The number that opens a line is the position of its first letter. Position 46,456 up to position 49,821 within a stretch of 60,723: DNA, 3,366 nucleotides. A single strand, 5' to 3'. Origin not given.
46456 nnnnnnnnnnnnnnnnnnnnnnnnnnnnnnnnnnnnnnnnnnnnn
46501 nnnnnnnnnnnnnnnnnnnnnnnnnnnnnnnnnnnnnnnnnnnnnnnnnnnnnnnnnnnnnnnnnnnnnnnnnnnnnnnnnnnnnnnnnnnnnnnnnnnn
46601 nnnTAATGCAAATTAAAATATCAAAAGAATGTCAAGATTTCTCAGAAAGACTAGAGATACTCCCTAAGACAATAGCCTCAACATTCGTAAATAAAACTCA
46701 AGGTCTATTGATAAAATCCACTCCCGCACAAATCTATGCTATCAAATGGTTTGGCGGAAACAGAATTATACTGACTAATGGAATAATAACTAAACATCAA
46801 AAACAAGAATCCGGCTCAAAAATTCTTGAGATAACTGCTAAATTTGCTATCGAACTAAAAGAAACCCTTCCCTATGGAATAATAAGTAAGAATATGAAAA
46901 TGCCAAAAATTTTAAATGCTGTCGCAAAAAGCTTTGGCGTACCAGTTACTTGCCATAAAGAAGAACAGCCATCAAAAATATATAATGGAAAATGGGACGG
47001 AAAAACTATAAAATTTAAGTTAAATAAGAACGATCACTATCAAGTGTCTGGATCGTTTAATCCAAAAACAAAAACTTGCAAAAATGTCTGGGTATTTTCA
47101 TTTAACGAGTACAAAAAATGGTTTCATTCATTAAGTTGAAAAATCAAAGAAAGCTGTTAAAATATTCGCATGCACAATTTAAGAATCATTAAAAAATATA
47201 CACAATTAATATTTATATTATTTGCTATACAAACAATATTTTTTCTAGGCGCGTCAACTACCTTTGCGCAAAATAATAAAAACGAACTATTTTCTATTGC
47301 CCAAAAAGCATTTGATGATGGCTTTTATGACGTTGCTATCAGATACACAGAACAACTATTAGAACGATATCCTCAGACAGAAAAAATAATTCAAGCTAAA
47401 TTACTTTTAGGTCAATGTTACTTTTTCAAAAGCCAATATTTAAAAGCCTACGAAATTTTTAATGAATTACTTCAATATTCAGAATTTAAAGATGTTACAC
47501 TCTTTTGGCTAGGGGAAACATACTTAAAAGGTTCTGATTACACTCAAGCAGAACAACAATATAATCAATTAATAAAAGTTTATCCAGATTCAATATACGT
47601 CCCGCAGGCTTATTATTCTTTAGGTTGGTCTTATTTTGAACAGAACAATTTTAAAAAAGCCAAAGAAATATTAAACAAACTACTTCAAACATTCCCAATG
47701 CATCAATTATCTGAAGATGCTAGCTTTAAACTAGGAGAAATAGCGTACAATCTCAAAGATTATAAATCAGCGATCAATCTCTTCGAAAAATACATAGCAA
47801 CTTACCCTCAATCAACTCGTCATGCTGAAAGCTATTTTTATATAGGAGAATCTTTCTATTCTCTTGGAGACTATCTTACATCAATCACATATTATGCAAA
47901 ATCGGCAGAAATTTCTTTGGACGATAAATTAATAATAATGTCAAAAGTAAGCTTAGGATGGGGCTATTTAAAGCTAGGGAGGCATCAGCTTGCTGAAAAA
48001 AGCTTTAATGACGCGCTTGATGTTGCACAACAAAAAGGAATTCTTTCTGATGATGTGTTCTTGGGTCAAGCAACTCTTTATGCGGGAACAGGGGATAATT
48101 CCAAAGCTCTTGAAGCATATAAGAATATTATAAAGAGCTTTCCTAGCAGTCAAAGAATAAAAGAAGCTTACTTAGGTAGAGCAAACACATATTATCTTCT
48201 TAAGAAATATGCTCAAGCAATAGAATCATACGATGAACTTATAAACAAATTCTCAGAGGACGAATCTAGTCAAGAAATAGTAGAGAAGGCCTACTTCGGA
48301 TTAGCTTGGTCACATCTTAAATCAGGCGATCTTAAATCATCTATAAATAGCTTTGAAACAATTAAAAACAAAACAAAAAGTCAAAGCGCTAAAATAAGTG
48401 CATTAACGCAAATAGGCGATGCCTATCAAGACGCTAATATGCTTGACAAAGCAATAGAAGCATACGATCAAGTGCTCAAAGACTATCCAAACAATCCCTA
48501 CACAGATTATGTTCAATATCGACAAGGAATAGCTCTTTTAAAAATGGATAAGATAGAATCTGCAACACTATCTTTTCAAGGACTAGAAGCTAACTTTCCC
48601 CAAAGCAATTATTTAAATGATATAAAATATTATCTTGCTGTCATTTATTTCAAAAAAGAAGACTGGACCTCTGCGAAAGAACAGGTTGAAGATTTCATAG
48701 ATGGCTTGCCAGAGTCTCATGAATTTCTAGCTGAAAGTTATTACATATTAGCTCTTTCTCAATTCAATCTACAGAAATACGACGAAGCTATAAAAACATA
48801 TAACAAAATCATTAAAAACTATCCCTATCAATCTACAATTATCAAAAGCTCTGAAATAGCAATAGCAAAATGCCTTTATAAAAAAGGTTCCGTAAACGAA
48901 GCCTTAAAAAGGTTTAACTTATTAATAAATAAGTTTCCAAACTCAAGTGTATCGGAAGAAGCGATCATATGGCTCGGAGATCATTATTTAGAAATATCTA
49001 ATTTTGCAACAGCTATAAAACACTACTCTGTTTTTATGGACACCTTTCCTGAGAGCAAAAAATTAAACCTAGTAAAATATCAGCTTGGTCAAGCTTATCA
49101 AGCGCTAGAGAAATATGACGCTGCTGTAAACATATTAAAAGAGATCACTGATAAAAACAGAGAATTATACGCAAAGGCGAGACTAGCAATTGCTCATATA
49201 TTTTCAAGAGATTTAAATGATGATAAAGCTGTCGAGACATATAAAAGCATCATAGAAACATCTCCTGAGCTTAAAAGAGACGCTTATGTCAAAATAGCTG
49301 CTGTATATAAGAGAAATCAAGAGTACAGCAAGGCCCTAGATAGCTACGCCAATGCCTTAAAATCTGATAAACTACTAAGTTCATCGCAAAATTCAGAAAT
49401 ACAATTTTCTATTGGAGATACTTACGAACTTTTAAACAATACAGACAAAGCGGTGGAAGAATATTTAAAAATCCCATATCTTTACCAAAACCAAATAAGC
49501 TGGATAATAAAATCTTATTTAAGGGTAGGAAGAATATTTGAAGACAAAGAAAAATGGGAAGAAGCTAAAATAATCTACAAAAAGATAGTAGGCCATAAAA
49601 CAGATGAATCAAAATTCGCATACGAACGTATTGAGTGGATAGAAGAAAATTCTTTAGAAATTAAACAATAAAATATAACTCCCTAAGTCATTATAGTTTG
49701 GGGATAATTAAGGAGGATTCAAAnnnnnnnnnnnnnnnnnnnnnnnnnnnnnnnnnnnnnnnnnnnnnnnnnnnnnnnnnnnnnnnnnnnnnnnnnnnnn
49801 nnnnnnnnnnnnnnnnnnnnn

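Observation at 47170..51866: TPR-ExbB-ExbD-TonB-anchor-Zn-ribbon-PilX module abutting the pilus cluster: candidate PMF-driven envelope machine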

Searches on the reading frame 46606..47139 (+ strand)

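Call 4: search_protein_families(library=pfam, proteins=[window:46606-47139:+], max_evalue=0.1)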
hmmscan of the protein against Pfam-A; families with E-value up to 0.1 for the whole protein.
window:46606-47139:+ (177 aa): 2 families
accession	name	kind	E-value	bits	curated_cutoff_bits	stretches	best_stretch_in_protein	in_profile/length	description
PF16344.10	FecR_C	-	0.018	15.5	24.4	0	95-129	5-39/70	FecR, C-terminal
PF02603.21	Hpr_kinase_N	-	0.074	13.5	24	0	84-120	77-113/125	HPr Serine kinase N terminus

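Call 5: search_protein_families(library=ncbifam, proteins=[window:46606-47139:+], max_evalue=0.1)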
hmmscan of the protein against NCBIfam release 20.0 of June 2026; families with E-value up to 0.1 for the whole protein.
window:46606-47139:+ (177 aa): 0 families

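Call 93: search_protein_families(library=padloc, proteins=[window:46606-47139:+], max_evalue=0.01)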
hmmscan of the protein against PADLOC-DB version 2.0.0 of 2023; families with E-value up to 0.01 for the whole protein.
window:46606-47139:+ (177 aa): 0 families

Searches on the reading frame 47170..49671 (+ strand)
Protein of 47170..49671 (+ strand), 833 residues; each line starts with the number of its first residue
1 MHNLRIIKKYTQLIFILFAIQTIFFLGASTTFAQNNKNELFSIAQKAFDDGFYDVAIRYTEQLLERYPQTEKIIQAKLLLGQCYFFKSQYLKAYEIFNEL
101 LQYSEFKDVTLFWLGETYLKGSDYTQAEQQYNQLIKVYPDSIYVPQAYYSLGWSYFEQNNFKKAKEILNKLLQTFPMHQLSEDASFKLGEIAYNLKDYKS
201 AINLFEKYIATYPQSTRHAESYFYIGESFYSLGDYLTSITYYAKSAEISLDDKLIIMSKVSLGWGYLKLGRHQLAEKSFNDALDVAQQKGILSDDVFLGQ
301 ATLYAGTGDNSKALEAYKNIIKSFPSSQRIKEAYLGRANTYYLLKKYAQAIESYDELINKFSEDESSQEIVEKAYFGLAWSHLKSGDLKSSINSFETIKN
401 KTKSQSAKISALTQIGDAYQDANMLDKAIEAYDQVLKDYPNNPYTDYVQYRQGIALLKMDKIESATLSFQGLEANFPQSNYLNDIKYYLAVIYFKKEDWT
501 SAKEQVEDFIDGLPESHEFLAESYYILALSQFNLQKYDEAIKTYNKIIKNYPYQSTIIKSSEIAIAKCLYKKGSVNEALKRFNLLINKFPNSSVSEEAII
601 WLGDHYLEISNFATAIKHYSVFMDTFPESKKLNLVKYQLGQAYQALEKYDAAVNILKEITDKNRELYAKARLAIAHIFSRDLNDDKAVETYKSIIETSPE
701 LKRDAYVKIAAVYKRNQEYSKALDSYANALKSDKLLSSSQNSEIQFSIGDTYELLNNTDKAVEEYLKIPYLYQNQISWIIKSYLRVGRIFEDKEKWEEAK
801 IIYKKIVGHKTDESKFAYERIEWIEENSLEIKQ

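Call 4: search_protein_families(library=pfam, proteins=[window:47170-49671:+], max_evalue=0.1)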
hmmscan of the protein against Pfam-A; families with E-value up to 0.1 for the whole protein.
window:47170-49671:+ (833 aa): 36 families (the best 25 are shown)
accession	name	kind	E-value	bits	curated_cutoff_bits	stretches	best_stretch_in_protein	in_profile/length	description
PF13174.12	TPR_6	-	1.1e-78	255.1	26.3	8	522-552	1-31/33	Tetratricopeptide repeat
PF07719.23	TPR_2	-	2.8e-65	211.5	27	6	145-176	1-32/34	Tetratricopeptide repeat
PF13424.12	TPR_12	-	6.4e-55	183.7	30.1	7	220-288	4-77/77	Tetratricopeptide repeat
PF13432.12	TPR_16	-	3.9e-54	181.1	32.7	6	149-215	1-64/65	Tetratricopeptide repeat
PF00515.34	TPR_1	-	6.1e-51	168.7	27.8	6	521-552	1-32/34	Tetratricopeptide repeat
PF13428.12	TPR_14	-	2.7e-45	148.5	23.5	1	411-443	3-35/44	Tetratricopeptide repeat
PF13181.12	TPR_8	-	2.3e-42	140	25.7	5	146-173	2-29/34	Tetratricopeptide repeat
PF14559.12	TPR_19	-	4.2e-35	120.3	25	4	156-218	2-61/68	Tetratricopeptide repeat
PF13525.12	YfiO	-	3e-34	119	25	7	450-544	9-113/203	Outer membrane lipoprotein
PF12895.13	ANAPC3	-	1.6e-26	92.8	27.2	5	486-546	26-81/82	Anaphase-promoting complex, cyclosome, subunit 3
PF13176.12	TPR_7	-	8.1e-20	69.6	27.9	0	638-664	4-32/36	Tetratricopeptide repeat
PF13512.12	TPR_18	-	6.8e-18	65.7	21.9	4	366-461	4-99/145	Tetratricopeptide repeat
PF24575.1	TPR_Slam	-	2.7e-16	60.3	35.2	0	106-166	43-102/104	Surface lipoprotein assembly modifier, N-terminal TPR repeats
PF09976.15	TPR_21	-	1.2e-15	58.3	25.5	2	121-207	52-138/193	Tetratricopeptide repeat-like domain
PF25058.1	ARM_TT21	-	6.7e-12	46.1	27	1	604-687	65-147/155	Tetratricopeptide repeat protein 21 ARM repeat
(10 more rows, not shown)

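Call 5: search_protein_families(library=ncbifam, proteins=[window:47170-49671:+], max_evalue=0.1)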
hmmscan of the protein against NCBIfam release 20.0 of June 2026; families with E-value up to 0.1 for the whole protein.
window:47170-49671:+ (833 aa): 24 families
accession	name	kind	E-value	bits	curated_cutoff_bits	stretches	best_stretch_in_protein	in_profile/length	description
TIGR02795.1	tol_pal_ybgF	equivalog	1.6e-73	244.9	90.1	10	117-196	11-90/119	tol-pal system protein YbgF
TIGR03302.1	OM_YfiO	subfamily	4e-58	196.7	81.4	8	368-458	29-119/239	outer membrane protein assembly factor BamD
NF052312.1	T9SS_PorW_SprE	equivalog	2.3e-43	148.9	250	4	566-825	111-372/716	type IX secretion system periplasmic lipoprotein PorW/SprE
TIGR02917.1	PEP_TPR_lipo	equivalog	5.7e-36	123.8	312.2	4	371-619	158-386/899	XrtA/PEP-CTERM system TPR-repeat protein PrsT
NF040959.1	MamA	equivalog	2.3e-35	121.9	200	6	652-806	56-199/204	magnetosome protein MamA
NF047507.1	TPR_BatC_Lepto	exception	1.3e-20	73.8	175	4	337-442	30-129/214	TPR repeat-containing protein BatC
NF008068.0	PRK10803.1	equivalog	8.3e-19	68.5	383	3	122-192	157-227/263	cell division protein CpoB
TIGR02552.1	LcrH_SycD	equivalog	1e-18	67.4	104.8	4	147-238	20-105/136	SycD/LcrH family type III secretion system chaperone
NF008757.0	PRK11788.1-5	equivalog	2.7e-18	66.3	363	3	53-211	85-243/388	lipopolysaccharide assembly protein LapB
TIGR02521.1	type_IV_pilW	equivalog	4.3e-18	65.7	154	2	146-217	136-204/234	type IV pilus biogenesis/stability protein PilW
NF008756.0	PRK11788.1-4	equivalog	6.5e-15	55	474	3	54-208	86-240/389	lipopolysaccharide assembly protein LapB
NF008753.0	PRK11788.1-1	equivalog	8.2e-15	54.8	395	3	53-209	85-241/389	lipopolysaccharide assembly protein LapB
NF033920.0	C39_PA2778_fam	equivalog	1.2e-14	54.4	150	2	303-364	165-223/255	PA2778 family cysteine peptidase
NF052230.1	T9SS_PorE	exception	7.7e-14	50.9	600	2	30-143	11-126/648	PorE family type IX secretion system protein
NF047371.1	FlcA_CTERM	equivalog_domain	6.5e-13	48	300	3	264-403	130-261/646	periplasmic flagellar collar protein FlcA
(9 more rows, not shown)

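Call 93: search_protein_families(library=padloc, proteins=[window:47170-49671:+], max_evalue=0.01)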
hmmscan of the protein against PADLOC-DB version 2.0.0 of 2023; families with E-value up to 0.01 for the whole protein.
window:47170-49671:+ (833 aa): 2 families
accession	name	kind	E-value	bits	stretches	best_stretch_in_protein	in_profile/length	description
PDLC01171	TPR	-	6e-09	33.4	1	150-396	76-311/504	TPR repeats containing protein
PDLC00318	PtuB1|PtuB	-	0.0051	14.4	1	654-718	229-293/299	Unknown function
